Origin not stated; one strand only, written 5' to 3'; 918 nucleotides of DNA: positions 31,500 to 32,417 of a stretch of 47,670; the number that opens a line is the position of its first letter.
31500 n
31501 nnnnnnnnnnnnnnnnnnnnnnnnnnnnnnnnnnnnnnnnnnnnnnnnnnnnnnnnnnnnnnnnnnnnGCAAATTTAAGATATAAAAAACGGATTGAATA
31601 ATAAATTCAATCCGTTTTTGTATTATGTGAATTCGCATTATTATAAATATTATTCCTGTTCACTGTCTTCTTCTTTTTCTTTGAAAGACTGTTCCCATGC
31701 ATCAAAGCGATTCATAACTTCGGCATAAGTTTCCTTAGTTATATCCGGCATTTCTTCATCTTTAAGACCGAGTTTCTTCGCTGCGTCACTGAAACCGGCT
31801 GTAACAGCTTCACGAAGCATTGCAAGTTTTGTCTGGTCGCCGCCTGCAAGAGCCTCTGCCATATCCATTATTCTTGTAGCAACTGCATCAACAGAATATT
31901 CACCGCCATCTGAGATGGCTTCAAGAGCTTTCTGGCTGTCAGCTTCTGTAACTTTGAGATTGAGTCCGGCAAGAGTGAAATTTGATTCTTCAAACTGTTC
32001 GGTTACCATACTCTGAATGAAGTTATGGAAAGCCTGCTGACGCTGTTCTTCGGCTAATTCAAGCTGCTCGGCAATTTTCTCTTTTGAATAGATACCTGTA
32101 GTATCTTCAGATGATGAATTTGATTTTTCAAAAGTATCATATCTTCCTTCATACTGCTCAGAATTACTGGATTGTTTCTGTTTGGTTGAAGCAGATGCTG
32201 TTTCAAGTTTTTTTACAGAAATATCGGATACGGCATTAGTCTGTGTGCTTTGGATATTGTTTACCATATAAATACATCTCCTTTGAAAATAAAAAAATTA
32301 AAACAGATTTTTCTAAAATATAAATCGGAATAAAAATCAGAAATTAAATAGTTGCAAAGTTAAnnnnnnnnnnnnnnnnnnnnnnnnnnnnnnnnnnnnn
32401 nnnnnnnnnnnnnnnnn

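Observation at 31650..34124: Orphan ParA - ComFB-domain - acidic protein operon, divergent from flgM, in a flagellar locus that has no flhF/flhG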

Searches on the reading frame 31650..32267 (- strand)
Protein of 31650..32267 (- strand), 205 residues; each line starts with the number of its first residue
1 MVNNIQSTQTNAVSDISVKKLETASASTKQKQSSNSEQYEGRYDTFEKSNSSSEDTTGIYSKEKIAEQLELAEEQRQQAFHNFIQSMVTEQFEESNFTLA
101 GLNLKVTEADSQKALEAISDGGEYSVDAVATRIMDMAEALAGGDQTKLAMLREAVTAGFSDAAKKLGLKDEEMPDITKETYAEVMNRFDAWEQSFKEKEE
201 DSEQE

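Call 4: search_protein_families(library=pfam, proteins=[window:31650-32267:-], max_evalue=0.01)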
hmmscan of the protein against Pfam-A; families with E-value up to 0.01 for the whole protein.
window:31650-32267:- (205 aa): 0 families

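Call 7: search_protein_families(library=ncbifam, proteins=[window:31650-32267:-], max_evalue=0.01)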
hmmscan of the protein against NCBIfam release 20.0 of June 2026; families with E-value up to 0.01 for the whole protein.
window:31650-32267:- (205 aa): 1 family
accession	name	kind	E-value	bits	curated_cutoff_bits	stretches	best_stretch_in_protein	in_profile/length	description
NF041856.1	CrpP_rel_fam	subfamily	0.0034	17.3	35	1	168-197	23-52/54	CrpP-related protein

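Call 11: find_homologous_proteins(query=window:31650-32267:-, max_evalue=0.001)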
Query window:31650-32267:- (205 aa): 102 proteins with E <= 0.001 among 388 candidates.
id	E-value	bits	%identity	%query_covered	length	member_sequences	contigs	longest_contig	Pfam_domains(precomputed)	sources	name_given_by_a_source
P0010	6.2e-120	415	100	100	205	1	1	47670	-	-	-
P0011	1.0e-119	415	99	100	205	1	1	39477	-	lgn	-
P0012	1.5e-115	401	97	100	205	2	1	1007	-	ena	-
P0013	1.4e-93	330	81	100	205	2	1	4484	-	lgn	-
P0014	3.0e-75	270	68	97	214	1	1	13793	-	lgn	-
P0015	3.3e-75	270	67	98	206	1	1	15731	-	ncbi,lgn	-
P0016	3.3e-75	270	67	98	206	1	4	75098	-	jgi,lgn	jgi:hypothetical protein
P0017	4.3e-73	263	67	99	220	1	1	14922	-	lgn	-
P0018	1.0e-72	262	66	99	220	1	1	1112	-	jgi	-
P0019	4.6e-70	253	64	95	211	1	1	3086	-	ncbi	-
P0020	4.9e-70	253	66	96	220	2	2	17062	-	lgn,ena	-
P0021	4.7e-69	250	64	95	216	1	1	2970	-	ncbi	-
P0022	3.1e-67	244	65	95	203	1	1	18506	-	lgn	-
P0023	3.5e-67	244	60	99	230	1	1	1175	-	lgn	-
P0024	2.5e-64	234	60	95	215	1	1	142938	-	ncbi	-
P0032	6.3e-45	171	47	95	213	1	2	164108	-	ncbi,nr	ncbi:MAG: hypothetical protein NC320_00270 [Clostridium sp.]|nr:hypothetical protein [Clostridium sp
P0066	2.1e-31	127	55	59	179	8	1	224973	-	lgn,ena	-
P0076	1.5e-29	121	42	94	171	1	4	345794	-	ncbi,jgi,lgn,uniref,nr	ncbi:hypothetical protein [Sedimentibacter sp.]|uniref:hypothetical protein n=1 Tax=Sedimentibacter 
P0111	1.4e-10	59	41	45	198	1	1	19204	PF18433.7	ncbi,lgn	-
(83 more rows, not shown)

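Call 12: find_encoding_contigs(protein=P0016, flank=10000, max_places=2)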
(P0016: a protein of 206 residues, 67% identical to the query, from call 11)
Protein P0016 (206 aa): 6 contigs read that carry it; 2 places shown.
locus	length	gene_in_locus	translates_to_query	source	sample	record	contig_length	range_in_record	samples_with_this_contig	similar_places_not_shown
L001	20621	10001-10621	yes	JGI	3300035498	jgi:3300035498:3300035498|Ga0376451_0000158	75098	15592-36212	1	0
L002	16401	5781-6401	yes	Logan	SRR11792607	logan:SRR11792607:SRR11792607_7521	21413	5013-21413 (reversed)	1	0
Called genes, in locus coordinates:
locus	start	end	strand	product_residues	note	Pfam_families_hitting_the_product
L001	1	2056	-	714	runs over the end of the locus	PF02465:FliD_N, PF07195:FliD_C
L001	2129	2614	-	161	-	-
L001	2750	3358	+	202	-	-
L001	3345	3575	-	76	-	PF02599:CsrA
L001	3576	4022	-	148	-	PF02623:FliW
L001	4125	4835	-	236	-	PF20074:DUF6470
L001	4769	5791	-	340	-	PF00669:Flagellin_N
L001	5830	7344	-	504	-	PF22638:FlgK_D1, PF06429:Flg_bbr_C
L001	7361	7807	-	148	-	PF05130:FlgN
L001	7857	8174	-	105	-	PF04316:FlgM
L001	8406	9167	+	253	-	PF00142:Fer4_NifH (faint), PF01656:CbiA, PF02374:ArsA_ATPase, PF06564:CBP_BcsQ, PF09140:MipZ (weak), PF10609:ParA, PF13614:AAA_31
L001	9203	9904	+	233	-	PF10719:ComFB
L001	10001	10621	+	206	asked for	-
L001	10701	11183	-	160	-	-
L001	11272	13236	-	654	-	PF00535:Glycos_transf_2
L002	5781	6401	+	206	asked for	-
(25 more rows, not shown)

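Call 13: find_encoding_contigs(protein=P0024, flank=10000, max_places=2)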
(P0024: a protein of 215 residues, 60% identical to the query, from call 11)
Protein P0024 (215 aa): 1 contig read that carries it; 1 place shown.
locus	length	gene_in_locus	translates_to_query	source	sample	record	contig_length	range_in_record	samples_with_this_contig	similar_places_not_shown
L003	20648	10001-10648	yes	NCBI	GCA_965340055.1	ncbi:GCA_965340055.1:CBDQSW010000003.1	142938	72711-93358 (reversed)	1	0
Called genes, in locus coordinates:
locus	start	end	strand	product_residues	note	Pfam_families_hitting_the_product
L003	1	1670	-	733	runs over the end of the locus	PF02465:FliD_N, PF07195:FliD_C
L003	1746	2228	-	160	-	-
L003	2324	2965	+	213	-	-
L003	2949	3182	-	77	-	PF02599:CsrA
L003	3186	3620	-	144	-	PF02623:FliW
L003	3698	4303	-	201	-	PF20074:DUF6470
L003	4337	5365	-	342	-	PF00669:Flagellin_N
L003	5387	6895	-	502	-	PF00460:Flg_bb_rod (faint), PF22638:FlgK_D1, PF06429:Flg_bbr_C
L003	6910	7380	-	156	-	PF05130:FlgN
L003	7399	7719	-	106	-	PF04316:FlgM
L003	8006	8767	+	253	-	PF01656:CbiA, PF02374:ArsA_ATPase, PF06564:CBP_BcsQ, PF09140:MipZ (weak), PF10609:ParA, PF13614:AAA_31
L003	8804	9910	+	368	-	PF10719:ComFB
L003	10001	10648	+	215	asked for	-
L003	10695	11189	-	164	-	-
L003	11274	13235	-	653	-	PF00535:Glycos_transf_2, PF10111:Glyco_tranf_2_2 (weak)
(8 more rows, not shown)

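Call 14: find_encoding_contigs(protein=P0032, flank=10000, max_places=1)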
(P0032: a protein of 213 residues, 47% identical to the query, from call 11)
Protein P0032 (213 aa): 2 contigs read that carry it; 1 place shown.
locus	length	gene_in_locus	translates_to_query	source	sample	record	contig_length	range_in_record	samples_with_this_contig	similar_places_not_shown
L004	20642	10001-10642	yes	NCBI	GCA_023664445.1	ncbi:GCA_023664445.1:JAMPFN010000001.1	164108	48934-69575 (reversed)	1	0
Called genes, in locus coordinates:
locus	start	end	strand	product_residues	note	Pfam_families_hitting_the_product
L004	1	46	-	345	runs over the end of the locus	PF00044:Gp_dh_N, PF02800:Gp_dh_C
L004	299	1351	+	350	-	-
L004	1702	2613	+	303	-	-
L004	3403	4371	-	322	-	PF03816:LytR_cpsA_psr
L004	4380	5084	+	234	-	-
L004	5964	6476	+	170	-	PF02559:CarD_TRCF_RID (weak), PF21095:CarD_C (weak)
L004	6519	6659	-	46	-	-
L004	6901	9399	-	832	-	PF08495:FIST, PF00563:EAL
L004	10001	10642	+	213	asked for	-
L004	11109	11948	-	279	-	PF00950:ABC-3, PF01032:FecCD (weak)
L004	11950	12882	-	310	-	PF01297:ZnuA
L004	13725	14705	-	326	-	PF01207:Dus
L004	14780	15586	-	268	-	-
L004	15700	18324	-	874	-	PF01326:PPDK_N, PF00391:PEP-utilizers, PF02896:PEP-utilizers_C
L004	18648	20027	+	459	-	PF00483:NTP_transferase, PF01128:IspD, PF12804:NTP_transf_3, PF14602:Hexapep_2 (faint), PF25084:LbH_EIF2B, PF00132:Hexapep, PF25087:GMPPB_C (weak), PF00132:Hexapep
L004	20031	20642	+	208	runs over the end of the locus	PF01195:Pept_tRNA_hydro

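Call 15: find_encoding_contigs(protein=P0076, flank=10000, max_places=1)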
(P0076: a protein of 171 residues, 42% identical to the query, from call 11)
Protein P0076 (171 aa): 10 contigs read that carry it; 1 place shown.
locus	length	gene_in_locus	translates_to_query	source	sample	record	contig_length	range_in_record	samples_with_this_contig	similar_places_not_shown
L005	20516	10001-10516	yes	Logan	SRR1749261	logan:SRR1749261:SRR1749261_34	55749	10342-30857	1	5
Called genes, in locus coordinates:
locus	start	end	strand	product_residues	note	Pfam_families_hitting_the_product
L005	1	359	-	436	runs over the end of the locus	PF00672:HAMP, PF18947:HAMP_2 (faint), PF00015:MCPsignal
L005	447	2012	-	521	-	PF00990:GGDEF, PF00563:EAL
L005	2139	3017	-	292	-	PF00669:Flagellin_N, PF00700:Flagellin_C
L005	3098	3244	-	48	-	-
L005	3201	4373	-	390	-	PF04230:PS_pyruv_trans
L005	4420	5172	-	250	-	PF00571:CBS (weak), PF01050:MannoseP_isomer, PF07883:Cupin_2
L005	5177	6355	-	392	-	PF02348:CTP_transf_3, PF00702:Hydrolase (weak), PF08282:Hydrolase_3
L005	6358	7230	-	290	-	PF03102:NeuB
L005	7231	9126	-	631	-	PF01973:MptE-like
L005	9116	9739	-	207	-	PF26154:DUF8042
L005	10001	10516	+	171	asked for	-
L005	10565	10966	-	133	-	PF01814:Hemerythrin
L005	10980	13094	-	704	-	PF02743:dCache_1, PF18947:HAMP_2 (faint), PF00672:HAMP (faint), PF00015:MCPsignal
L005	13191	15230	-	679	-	PF02743:dCache_1, PF22673:MCP-like_PDC_1, PF00672:HAMP, PF00015:MCPsignal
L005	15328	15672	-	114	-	-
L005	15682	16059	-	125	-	PF02561:FliS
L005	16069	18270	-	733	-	PF02465:FliD_N, PF07195:FliD_C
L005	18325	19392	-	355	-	PF00072:Response_reg, PF01339:CheB_methylest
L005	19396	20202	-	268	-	PF03705:CheR_N, PF08242:Methyltransf_12 (faint), PF13847:Methyltransf_31 (faint), PF01739:CheR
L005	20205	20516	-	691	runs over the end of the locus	PF01627:Hpt, PF07194:P2, PF02895:H-kinase_dim, PF02518:HATPase_c, PF01584:CheW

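Call 16: find_encoding_contigs(protein=P0066, flank=10000, max_places=1)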
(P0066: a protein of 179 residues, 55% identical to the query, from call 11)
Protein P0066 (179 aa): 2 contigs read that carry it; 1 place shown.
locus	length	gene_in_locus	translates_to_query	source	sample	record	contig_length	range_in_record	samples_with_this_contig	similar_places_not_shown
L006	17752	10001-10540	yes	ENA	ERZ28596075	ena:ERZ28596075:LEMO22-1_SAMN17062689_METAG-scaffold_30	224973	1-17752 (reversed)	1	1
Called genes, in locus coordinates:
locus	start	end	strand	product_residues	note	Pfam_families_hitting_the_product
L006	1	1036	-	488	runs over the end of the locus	PF00534:Glycos_transf_1, PF13692:Glyco_trans_1_4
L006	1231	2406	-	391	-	PF02350:Epimerase_2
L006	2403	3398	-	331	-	PF03102:NeuB, PF08666:SAF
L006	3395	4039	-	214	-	PF17836:PglD_N, PF25087:GMPPB_C (weak), PF25084:LbH_EIF2B, PF00132:Hexapep, PF14602:Hexapep_2 (weak)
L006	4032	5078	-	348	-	PF00483:NTP_transferase, PF12804:NTP_transf_3 (weak)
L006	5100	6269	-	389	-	PF00155:Aminotran_1_2 (weak), PF01041:DegT_DnrJ_EryC1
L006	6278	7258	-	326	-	PF00106:adh_short, PF01073:3Beta_HSD, PF01370:Epimerase, PF02719:Polysacc_synt_2, PF04321:RmlD_sub_bind, PF07993:NAD_binding_4, PF13460:NAD_binding_10, PF16363:GDP_Man_Dehyd, +1 more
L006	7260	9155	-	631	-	PF20157:Maf_flag10_N (weak), PF01973:MptE-like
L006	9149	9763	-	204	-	PF26154:DUF8042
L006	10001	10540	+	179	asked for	-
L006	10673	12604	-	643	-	PF00669:Flagellin_N, PF00700:Flagellin_C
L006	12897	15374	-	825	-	PF02743:dCache_1, PF00672:HAMP (faint), PF18947:HAMP_2 (faint), PF00015:MCPsignal, PF01814:Hemerythrin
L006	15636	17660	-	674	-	PF02743:dCache_1, PF22673:MCP-like_PDC_1, PF00672:HAMP, PF18947:HAMP_2 (faint), PF00015:MCPsignal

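Call 41: search_protein_families(library=pfam, alignment_id=A3, max_evalue=0.1)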
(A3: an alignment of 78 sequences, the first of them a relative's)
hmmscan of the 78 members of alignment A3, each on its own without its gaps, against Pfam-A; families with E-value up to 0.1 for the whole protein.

A. member 1, P0010 (205 aa): 0 families

B. families by the number of members that match (of 78 scanned): 48 families (the first 25 are shown)
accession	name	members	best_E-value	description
PF18433.6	DUF5610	40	8.6e-06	Domain of unknown function (DUF5610)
PF05502.18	Dynactin_p62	11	0.0011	Dynactin p62 family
PF22691.2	Thiolase_C_1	5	3.7e-05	Thiolase C-terminal domain-like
PF21996.1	HisZ-like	5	0.055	Histidyl-tRNA synthetase HisZ, C-terminal domain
PF22122.2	InlK_D2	4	0.0047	Internalin K domain D2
PF11815.13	DUF3336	4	0.0073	Domain of unknown function (DUF3336)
PF00712.24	DNA_pol3_beta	4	0.026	DNA polymerase III beta subunit, N-terminal domain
PF08902.16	DUF1848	3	0.0016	Domain of unknown function (DUF1848)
PF20465.4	MmeI_hel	3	0.014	MmeI, helicase spacer domain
PF22316.2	ABhydrolase-like_N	3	0.021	A/B hydrolase-like, N-terminal domain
PF03906.20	Phage_T7_tail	3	0.025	Phage T7 tail fibre protein, N-terminal domain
PF01994.21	Trm56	2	0.0011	tRNA ribose 2'-O-methyltransferase, aTrm56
PF19360.4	TadB_TadC_N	2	0.0037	TadB/TadC N-terminal domain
PF23191.1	WH_MCM3_C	2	0.0039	MCM3-like, winged helix domain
PF03353.20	Lin-8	2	0.008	Ras-mediated vulval-induction antagonist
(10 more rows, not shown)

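Call 49: predict_structure(alignment_id=A3)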
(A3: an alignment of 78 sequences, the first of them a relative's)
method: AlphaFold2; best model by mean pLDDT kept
length: 205 residues; sequences in the alignment: 78
mean_pLDDT: 73.9   pTM: 0.51
mean pLDDT of the five models: 73.9, 73.2, 72.3, 69.8, 68.9
residues with pLDDT >= 90: 81; 70-90: 43; 50-70: 35; < 50: 46
segments of 3 or more residues with pLDDT < 50: 7-38, 52-58
pLDDT, mean of each block of 10 residues (from residue 1): 45 41 42 43 62 47 63 78 66 65 82 92 96 97 95 97 92 94 97 86 67
secondary structure, 60 per line:
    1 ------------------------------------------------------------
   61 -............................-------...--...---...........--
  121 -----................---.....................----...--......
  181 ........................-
elements in order: H62-89 E97-99 E102-104 H108-118 H126-141 H145-165 H175-204

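Call 51: fold_search(model_id=the predicted structure, library=pdb)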
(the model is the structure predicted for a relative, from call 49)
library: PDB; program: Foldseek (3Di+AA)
matches with E <= 10: 24; with E <= 0.001: 0
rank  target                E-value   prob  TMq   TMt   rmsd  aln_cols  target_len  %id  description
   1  1eh1                  2.6e+00  0.44  0.25  0.27  10.9        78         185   24  RIBOSOME RECYCLING FACTOR FROM THERMUS THERMOPHILUS (released 2000-11-15)
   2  7o4i_1                3.1e+00  0.06  0.18  0.08  23.4       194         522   12  Yeast RNA polymerase II transcription pre-initiation complex with initial transcription bubble (released 2021-06-16)
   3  2hvq                  3.5e+00  0.11  0.18  0.13  10.2        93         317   11  Structure of Adenylated full-length T4 RNA Ligase 2 (released 2006-10-17)
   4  6r1n                  3.7e+00  0.14  0.21  0.11  17.1        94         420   16  Crystal structure of S. aureus seryl-tRNA synthetase complexed to seryl sulfamoyl adenosine (released 2020-01-22)
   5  9n9q_C                4.1e+00  0.05  0.15  0.12  22.1       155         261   16  Cryo-EM structure of the RNA-guided transcription complex (released 2025-12-24)
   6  9qu1_A                4.6e+00  0.11  0.19  0.17   9.8        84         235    2  Crystal structure of the human RalGAPA2 N-terminal domain with human kappaB-Ras1 (released 2025-07-16)
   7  2lm9_MODEL_1_A        4.6e+00  0.10  0.17  0.33   9.4        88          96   12  The NMR structure of a major allergen from dust mite (released 2012-08-22)
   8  9b9m_D                5.2e+00  0.08  0.19  0.14   9.7        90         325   20  Crystal structure of iron-bound FlcD from Pseudomonas aeruginosa (released 2024-07-31)
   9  8ap8_h                5.8e+00  0.06  0.17  0.22   7.2        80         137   11  Peripheral stalk of Trypanosoma brucei mitochondrial ATP synthase (released 2022-10-26)
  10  6eri_Az               6.2e+00  0.23  0.25  0.27  13.8        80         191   14  Structure of the chloroplast ribosome with chl-RRF and hibernation-promoting factor (released 2018-04-18)
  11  5xyu_O                6.2e+00  0.03  0.14  0.25   8.3        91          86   18  Small subunit of Mycobacterium smegmatis ribosome (released 2017-09-27)
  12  3cy5_B                7.3e+00  0.06  0.22  0.28  13.0       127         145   17  Crystal structure determination of buffalo (Bubalus bubalis) hemoglobin at 2 angstrom resolution (released 2009-04-28)
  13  3eon_A                7.3e+00  0.02  0.13  0.10  10.3       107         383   14  2.55A crystal structure of native glutaryl-coa dehydrogenase from Burkholderia pseudomallei in complex with a small mo (released 2008-10-21)
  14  3eom_C                7.3e+00  0.02  0.14  0.10  10.4       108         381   11  2.4 A crystal structure of native glutaryl-coa dehydrogenase from Burkholderia pseudomallei (released 2008-10-21)
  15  1r8j_A                7.8e+00  0.08  0.22  0.18   7.2        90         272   13  Crystal Structure of Circadian Clock Protein KaiA from Synechococcus elongatus (released 2004-06-01)
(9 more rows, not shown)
